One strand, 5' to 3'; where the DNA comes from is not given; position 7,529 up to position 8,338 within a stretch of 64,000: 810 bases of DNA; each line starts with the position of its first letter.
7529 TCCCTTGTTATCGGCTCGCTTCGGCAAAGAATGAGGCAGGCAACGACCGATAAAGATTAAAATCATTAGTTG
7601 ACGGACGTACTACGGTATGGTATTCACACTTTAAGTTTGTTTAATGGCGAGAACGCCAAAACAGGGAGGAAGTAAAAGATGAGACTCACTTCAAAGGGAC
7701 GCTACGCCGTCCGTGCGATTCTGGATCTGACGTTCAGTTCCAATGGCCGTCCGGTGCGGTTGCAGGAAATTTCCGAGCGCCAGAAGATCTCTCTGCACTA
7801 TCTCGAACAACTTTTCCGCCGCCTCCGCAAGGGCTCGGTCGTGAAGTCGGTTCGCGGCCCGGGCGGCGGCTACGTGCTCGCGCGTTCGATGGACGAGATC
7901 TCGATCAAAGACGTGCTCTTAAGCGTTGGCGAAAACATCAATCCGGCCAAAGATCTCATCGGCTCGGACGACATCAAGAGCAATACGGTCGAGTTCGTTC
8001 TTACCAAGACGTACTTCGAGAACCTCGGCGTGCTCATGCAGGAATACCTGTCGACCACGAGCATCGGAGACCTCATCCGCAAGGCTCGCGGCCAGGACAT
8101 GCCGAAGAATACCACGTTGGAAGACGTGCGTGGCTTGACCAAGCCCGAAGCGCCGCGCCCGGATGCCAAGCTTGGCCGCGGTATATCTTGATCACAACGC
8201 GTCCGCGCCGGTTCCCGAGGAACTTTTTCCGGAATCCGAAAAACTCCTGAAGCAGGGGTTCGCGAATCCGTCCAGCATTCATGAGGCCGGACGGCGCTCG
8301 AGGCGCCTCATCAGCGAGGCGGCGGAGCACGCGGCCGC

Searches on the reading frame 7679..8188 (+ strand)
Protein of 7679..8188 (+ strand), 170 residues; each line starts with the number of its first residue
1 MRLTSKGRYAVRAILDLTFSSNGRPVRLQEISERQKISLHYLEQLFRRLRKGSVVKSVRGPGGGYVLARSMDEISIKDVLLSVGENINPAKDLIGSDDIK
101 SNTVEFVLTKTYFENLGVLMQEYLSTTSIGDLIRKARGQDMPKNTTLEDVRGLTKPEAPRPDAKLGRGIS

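Call 60: search_protein_families(library=pfam, proteins=[window:7679-8188:+], max_evalue=0.00001)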
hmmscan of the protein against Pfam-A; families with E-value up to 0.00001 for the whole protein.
window:7679-8188:+ (170 aa): 1 family
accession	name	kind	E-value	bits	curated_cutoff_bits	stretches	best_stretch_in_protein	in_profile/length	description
PF02082.26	Rrf2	-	1.2e-29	103.6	30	1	3-134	1-131/132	Iron-dependent Transcriptional regulator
